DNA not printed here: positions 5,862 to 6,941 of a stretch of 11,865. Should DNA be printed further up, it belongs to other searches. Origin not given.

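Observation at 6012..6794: Zinc-finger HNH nuclease with an uncharacterised 190-aa C-terminal domain: candidate homing endonuclease or single-gene defence effector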

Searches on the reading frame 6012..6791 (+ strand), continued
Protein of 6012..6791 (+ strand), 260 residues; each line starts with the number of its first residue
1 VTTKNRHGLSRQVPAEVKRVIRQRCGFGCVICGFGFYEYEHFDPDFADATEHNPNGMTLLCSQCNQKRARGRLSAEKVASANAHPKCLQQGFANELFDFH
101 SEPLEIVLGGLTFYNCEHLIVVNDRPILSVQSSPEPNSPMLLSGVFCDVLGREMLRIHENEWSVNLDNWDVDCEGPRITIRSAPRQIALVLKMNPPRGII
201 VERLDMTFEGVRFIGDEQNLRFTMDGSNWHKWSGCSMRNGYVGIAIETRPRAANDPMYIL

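Call 39: search_protein_families(library=pfam, proteins=[P0217, P0232, P0218, P0136, P0165, P0258, P0133, P0131, P0184, P0237], max_evalue=0.01)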
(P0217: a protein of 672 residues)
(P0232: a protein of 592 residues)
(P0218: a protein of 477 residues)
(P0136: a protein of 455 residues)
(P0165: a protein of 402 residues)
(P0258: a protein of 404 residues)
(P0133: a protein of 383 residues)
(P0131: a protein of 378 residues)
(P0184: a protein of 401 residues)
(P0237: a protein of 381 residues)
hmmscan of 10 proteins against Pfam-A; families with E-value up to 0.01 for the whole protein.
P0217 (672 aa): 0 families

P0232 (592 aa): 0 families

P0218 (477 aa): 1 family
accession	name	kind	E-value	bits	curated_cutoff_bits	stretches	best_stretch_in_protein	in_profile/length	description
PF01844.29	HNH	-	0.00089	19.8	21.4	1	29-69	1-45/47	HNH endonuclease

P0136 (455 aa): 1 family
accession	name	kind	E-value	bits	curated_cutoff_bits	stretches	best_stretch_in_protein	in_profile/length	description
PF03692.20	CxxCxxCC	-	3.2e-11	44.2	23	1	277-384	1-73/85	Putative zinc- or iron-chelating domain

P0165 (402 aa): 1 family
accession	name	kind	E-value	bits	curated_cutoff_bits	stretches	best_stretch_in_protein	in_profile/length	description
PF01844.29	HNH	-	2.1e-05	25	21.4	1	28-69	1-46/47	HNH endonuclease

P0258 (404 aa): 0 families

P0133 (383 aa): 14 families
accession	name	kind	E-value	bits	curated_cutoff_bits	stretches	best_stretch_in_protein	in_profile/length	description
PF07719.23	TPR_2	-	1.9e-10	40.5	27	1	335-366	3-34/34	Tetratricopeptide repeat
PF00515.34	TPR_1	-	6.5e-10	38.8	27.8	1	335-366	3-34/34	Tetratricopeptide repeat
PF13181.12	TPR_8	-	1.2e-09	37.9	25.7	1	335-366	3-34/34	Tetratricopeptide repeat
PF13431.12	TPR_17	-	6.1e-08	32.8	24.4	1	321-353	1-33/34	Tetratricopeptide repeat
PF13414.12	TPR_11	-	8.7e-08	32.2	26.8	1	346-382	7-40/42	TPR repeat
PF13432.12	TPR_16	-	5.3e-07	30.4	32.7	1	304-366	2-64/65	Tetratricopeptide repeat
PF13174.12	TPR_6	-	8.8e-06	26.5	26.3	0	336-365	3-32/33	Tetratricopeptide repeat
PF13428.12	TPR_14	-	9.7e-06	26.2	23.5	0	335-369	3-37/44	Tetratricopeptide repeat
PF13371.12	TPR_9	-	2.4e-05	24.7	35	1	308-369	4-65/73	Tetratricopeptide repeat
PF13424.12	TPR_12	-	8.2e-05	23.2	30.1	0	315-363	26-75/77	Tetratricopeptide repeat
PF24575.1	TPR_Slam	-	0.0001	23.1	35.2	0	296-343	42-91/104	Surface lipoprotein assembly modifier, N-terminal TPR repeats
PF13176.12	TPR_7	-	0.0003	21.1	27.9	0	338-368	4-34/36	Tetratricopeptide repeat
PF14559.12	TPR_19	-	0.00039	21.1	25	1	309-366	1-58/68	Tetratricopeptide repeat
PF01844.29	HNH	-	0.0035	17.9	21.4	1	31-72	1-46/47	HNH endonuclease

P0131 (378 aa): 0 families

P0184 (401 aa): 1 family
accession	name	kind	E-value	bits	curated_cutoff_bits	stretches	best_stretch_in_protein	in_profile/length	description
PF01844.29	HNH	-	0.00077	20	21.4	1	168-209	1-46/47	HNH endonuclease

P0237 (381 aa): 0 families

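Call 40: search_protein_families(library=padloc, proteins=[P0217, P0232, P0218, P0136, P0165, P0258, P0121, P0122, P0124, P0269], max_evalue=0.01)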
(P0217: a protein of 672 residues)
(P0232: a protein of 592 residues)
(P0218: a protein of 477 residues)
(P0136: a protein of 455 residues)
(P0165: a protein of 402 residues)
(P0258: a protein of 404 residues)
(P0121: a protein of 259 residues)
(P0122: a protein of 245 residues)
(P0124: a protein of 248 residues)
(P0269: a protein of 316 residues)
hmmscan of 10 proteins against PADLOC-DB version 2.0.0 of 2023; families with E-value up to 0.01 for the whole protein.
P0217 (672 aa): 0 families

P0232 (592 aa): 0 families

P0218 (477 aa): 0 families

P0136 (455 aa): 0 families

P0165 (402 aa): 1 family
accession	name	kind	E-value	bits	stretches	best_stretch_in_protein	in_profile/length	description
PDLC00740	Effector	-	0.0059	13.4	0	47-70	77-100/391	Endonuclease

P0258 (404 aa): 0 families

P0121 (259 aa): 0 families

P0122 (245 aa): 1 family
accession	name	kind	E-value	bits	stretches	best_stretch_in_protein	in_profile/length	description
PDLC01721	typeIV_Cas8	-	0.0056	14.4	1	22-65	20-66/227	Csf1_0_IV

P0124 (248 aa): 0 families

P0269 (316 aa): 0 families

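Call 41: find_encoding_contigs(protein=P0121, flank=8000, max_places=3)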
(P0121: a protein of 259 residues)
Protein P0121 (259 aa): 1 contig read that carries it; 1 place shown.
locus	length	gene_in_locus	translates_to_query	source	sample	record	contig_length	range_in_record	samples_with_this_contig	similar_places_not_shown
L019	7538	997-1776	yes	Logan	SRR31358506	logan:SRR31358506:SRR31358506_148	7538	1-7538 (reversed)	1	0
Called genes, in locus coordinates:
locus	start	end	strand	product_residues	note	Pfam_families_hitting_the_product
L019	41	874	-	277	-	PF00589:Phage_integrase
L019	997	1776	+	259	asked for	-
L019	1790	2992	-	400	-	PF05707:Zot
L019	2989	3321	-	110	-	PF10734:DUF2523 (weak)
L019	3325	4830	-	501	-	-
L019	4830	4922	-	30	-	-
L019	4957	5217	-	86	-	-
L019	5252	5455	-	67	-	-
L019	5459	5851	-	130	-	-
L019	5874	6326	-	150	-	PF23343:REP_ORF2-G2P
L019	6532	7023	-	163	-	-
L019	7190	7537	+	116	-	?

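Call 42: find_encoding_contigs(protein=P0217, flank=8000, max_places=3)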
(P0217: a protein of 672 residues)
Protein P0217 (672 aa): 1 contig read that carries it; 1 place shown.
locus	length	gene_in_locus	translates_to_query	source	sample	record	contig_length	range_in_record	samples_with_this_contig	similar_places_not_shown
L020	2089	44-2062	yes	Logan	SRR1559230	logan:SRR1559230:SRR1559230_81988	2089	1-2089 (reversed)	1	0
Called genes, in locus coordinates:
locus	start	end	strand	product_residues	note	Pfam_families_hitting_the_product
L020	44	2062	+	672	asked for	-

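Call 43: find_related_loci(query=A1, collection=viral_contigs, flank=6000)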
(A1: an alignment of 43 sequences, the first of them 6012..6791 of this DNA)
Query A1 (260 aa) in viral_contigs; peptide patterns used: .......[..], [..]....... (x = any residue, [..] = any of these).
191 stretches matched a pattern; 86 encode a relative of the query (tblastn E <= 1e-3); the best 80 are kept; 80 distinct loci.
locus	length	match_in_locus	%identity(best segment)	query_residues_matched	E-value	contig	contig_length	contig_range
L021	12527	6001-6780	100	1-260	8e-180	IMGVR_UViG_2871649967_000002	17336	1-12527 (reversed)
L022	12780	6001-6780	100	1-260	8e-180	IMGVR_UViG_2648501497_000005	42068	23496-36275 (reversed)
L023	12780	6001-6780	98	1-260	4e-177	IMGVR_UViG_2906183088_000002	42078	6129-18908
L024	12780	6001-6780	93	1-260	2e-169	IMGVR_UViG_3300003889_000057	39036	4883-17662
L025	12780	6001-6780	93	1-260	2e-169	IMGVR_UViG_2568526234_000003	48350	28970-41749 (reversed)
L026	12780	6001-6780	92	1-260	6e-166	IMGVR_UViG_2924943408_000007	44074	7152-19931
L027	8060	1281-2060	86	1-260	2e-157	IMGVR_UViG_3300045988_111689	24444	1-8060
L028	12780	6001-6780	86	1-260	2e-157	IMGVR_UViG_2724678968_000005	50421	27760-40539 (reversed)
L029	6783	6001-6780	86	1-260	3e-157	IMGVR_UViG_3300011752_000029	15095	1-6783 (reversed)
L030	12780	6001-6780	70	1-260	1e-129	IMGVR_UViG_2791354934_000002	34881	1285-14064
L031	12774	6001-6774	71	1-258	7e-126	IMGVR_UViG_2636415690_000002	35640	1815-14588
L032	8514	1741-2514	69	1-258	5e-126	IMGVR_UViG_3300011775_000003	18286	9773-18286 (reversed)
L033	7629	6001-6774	67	1-258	3e-123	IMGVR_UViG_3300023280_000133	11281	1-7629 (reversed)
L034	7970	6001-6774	67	1-258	3e-123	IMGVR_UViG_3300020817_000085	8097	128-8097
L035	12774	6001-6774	67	1-258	8e-123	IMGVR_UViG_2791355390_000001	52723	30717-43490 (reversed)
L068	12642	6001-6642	66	1-214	3e-99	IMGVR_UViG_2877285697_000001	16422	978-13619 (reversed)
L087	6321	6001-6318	73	1-106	3e-51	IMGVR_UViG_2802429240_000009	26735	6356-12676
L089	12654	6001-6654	34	10-223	4e-31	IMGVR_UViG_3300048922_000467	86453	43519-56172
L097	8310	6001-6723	30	10-249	1e-26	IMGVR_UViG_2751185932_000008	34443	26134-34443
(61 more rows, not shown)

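Call 57: list_cluster_members(proteins=[window:6012-6791:+, P0021, P0016, P0018, P0033, P0011])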
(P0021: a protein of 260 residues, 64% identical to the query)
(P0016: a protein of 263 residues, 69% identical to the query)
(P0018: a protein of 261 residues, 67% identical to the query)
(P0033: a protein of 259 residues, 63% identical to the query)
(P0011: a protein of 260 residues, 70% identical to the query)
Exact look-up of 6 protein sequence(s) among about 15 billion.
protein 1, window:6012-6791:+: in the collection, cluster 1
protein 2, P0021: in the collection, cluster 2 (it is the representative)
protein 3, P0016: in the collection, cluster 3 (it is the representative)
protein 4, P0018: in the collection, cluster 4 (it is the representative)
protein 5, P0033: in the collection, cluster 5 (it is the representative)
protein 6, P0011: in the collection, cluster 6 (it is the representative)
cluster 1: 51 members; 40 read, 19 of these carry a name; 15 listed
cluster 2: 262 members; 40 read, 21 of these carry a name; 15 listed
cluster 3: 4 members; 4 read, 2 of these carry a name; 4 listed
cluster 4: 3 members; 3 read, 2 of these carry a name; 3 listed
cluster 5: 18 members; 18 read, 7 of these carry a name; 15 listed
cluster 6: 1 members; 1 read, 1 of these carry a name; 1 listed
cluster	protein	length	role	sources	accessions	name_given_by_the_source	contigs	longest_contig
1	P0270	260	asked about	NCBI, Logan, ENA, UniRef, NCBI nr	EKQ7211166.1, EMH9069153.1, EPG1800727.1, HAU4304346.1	TPA: hypothetical protein ON596_002963 [Citrobacter freundii] | hypothetical protein n=1 Tax=Citrobacter TaxID=544 RepID=UPI000627CF05 | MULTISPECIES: hypothetical protein [Citrobacter]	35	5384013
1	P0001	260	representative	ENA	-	-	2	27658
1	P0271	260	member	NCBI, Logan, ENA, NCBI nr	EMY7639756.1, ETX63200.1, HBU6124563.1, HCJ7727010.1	TPA: hypothetical protein MC487_005122 [Citrobacter freundii] | hypothetical protein P835_02316 [Citrobacter portucalensis]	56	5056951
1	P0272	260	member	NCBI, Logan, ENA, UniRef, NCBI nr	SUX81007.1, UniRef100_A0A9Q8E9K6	Uncharacterised protein [Citrobacter youngae] | HNH endonuclease n=1 Tax=Citrobacter youngae TaxID=133448 RepID=A0A9Q8E9K6_9ENTR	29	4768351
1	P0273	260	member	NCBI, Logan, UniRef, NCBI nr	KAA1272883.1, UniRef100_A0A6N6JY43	hypothetical protein DXF85_23910 [Citrobacter pasteurii] | HNH endonuclease n=1 Tax=Citrobacter pasteurii TaxID=1563222 RepID=A0A6N6JY43_9ENTR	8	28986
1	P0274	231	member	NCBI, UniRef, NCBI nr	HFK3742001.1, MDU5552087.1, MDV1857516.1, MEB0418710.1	hypothetical protein RZR38_17260 [Citrobacter freundii] | hypothetical protein n=1 Tax=Citrobacter freundii TaxID=546 RepID=UPI001C5C8D56 | hypothetical protein [Citrobacter freundii]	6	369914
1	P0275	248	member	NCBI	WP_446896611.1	hypothetical protein [Citrobacter freundii]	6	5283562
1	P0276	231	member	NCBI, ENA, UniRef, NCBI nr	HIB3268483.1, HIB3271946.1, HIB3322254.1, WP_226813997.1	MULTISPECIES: hypothetical protein [Citrobacter] | hypothetical protein n=1 Tax=Citrobacter TaxID=544 RepID=UPI001D01FF7B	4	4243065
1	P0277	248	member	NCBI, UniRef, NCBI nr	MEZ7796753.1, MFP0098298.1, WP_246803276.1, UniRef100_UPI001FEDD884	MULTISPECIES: hypothetical protein [Enterobacteriaceae] | hypothetical protein n=1 Tax=Enterobacteriaceae TaxID=543 RepID=UPI001FEDD884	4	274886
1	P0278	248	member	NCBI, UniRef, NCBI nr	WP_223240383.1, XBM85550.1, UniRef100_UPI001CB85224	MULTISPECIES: hypothetical protein [Citrobacter] | hypothetical protein n=1 Tax=Citrobacter TaxID=544 RepID=UPI001CB85224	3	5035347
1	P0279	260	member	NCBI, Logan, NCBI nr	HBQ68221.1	MAG TPA: hypothetical protein DD781_18075 [Leclercia adecarboxylata] | hypothetical protein [Leclercia adecarboxylata]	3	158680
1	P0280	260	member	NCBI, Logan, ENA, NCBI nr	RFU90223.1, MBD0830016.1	hypothetical protein DZA29_18600 [Citrobacter gillenii] | hypothetical protein [Citrobacter sp. C1]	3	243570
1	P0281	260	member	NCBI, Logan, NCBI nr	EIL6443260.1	hypothetical protein LL626_003608 [Salmonella enterica] | hypothetical protein [Salmonella enterica]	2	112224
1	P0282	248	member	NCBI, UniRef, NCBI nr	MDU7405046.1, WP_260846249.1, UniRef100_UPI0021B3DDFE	hypothetical protein [Citrobacter youngae] | hypothetical protein n=1 Tax=Citrobacter youngae TaxID=133448 RepID=UPI0021B3DDFE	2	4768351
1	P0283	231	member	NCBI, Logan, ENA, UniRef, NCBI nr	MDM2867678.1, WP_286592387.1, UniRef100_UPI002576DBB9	hypothetical protein OGX97_10695 [Citrobacter sp. Cpo061] | hypothetical protein n=1 Tax=Citrobacter sp. Cpo061 TaxID=2985130 RepID=UPI002576DBB9 | hypothetical protein [Citrobacter sp. Cpo061]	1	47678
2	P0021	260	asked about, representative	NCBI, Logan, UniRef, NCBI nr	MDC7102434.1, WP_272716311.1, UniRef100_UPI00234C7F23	hypothetical protein N6O11_21820 [Escherichia coli] | hypothetical protein n=1 Tax=Escherichia coli TaxID=562 RepID=UPI00234C7F23 | hypothetical protein [Escherichia coli]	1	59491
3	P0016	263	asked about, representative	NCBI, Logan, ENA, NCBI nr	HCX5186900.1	TPA: hypothetical protein OZT99_000770 [Escherichia coli] | hypothetical protein [Escherichia coli]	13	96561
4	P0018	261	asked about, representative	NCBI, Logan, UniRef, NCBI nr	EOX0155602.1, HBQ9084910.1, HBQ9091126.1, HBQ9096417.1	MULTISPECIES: hypothetical protein [Klebsiella pneumoniae complex] | hypothetical protein n=1 Tax=Klebsiella pneumoniae complex TaxID=3390273 ... | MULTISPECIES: hypothetical protein [Klebsiella]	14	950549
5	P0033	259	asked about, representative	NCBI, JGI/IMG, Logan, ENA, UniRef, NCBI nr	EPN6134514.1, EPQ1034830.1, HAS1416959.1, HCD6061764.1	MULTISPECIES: hypothetical protein [Enterobacter cloacae complex] | hypothetical protein | hypothetical protein n=1 Tax=Enterobacter cloacae complex TaxID=354276 RepID=UPI0009080425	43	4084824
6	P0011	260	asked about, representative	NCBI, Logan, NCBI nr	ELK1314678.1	hypothetical protein QI814_003636 [Escherichia coli] | hypothetical protein [Escherichia coli]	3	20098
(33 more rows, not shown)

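Call 59: search_solved_structures(query=A1, max_evalue=10, show_alignments=4)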
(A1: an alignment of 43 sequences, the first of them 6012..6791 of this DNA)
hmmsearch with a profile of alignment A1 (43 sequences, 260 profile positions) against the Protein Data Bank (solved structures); distinct sequences matched with E-value up to 10: 1.
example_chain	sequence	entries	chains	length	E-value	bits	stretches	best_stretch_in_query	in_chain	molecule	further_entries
6ce0_G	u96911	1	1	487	0.25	14.1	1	102-243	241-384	Envelope glycoprotein gp160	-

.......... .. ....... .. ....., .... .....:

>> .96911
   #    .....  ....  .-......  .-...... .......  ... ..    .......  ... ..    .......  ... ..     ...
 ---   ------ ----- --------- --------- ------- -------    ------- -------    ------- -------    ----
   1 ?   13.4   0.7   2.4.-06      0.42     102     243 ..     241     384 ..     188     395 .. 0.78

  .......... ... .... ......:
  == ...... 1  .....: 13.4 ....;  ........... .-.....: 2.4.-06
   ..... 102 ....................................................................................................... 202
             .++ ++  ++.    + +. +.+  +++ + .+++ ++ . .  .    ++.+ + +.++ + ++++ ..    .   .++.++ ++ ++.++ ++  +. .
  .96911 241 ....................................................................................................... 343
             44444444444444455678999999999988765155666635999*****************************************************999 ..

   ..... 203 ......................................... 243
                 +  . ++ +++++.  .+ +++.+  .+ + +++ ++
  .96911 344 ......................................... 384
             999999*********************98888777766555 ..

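Call 63: find_related_loci(query=A1, collection=genome_contigs, flank=10000)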
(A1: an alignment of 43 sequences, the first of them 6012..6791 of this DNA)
Query A1 (260 aa) in genome_contigs; peptide patterns used: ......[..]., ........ (x = any residue, [..] = any of these).
162 stretches matched a pattern; 79 encode a relative of the query (tblastn E <= 1e-3); 79 distinct loci.
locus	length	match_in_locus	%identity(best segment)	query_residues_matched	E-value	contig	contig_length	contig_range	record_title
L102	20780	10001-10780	70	1-260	2e-129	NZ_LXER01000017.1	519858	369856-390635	Buttiauxella brennerae ATCC 51605 Sequence00017, whole genome shotgun sequence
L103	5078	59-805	55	1-249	4e-96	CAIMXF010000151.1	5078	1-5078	MAG: uncultured beta proteobacterium isolate B4coas_bin-1415 genome assembly, contig: bin-1415:151/631, whole genome sho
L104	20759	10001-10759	54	5-258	3e-88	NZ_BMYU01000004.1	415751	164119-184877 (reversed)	Undibacterium squillarum strain KCTC 23917 sequence04, whole genome shotgun sequence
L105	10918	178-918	52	1-247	4e-88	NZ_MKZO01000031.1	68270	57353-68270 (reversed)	Pseudomonas putida strain GM4FR PSEMO_contig000031, whole genome shotgun sequence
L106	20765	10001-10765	48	1-255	1e-82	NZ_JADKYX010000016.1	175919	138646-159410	Massilia rhizosphaerae strain NEAU-GH312 Scaffold16, whole genome shotgun sequence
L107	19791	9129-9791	50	1-221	7e-75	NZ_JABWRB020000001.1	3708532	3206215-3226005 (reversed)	Pseudomonas zanjanensis strain SWRI12 1, whole genome shotgun sequence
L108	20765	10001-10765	55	1-255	2e-93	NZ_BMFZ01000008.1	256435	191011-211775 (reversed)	Hafnia psychrotolerans strain CGMCC 1.12806 sequence08, whole genome shotgun sequence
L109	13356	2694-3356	50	1-222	3e-67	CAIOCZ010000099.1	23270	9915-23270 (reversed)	MAG: uncultured cyanobacterium isolate Ja2-D2_bin-0462 genome assembly, contig: bin-0462:099/185, whole genome shotgun s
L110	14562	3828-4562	44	2-246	3e-65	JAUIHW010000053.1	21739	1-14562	MAG: Gammaproteobacteria bacterium isolate Co_bin.231 NODE_13603_length_21739_cov_2.613779, whole genome shotgun sequenc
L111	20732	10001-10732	42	3-246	8e-65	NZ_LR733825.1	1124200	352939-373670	Pseudomonas sp. 8Z isolate Pseudomonas sp. 8Z, whole genome shotgun sequence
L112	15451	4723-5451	42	3-245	3e-62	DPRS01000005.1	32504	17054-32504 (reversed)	MAG TPA_asm: Oxalobacteraceae bacterium isolate UBA8502 contig_24931, whole genome shotgun sequence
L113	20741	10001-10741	42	1-247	5e-62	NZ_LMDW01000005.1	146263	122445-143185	Variovorax sp. Root411 contig_13, whole genome shotgun sequence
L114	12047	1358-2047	41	5-234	3e-60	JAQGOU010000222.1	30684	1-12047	MAG: Verrucomicrobiales bacterium isolate RYN_621 scaffold_3189118, whole genome shotgun sequence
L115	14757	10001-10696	46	4-234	5e-64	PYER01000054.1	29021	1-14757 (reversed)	Filamentous cyanobacterium CCT1 NODE_54_length_29074_cov_9.00162_ID_101415, whole genome shotgun sequence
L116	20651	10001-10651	46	4-220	2e-57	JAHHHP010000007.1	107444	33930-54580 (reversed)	MAG: Myxacorys chilensis ATA2-1-KO14 scaffold_25_c1, whole genome shotgun sequence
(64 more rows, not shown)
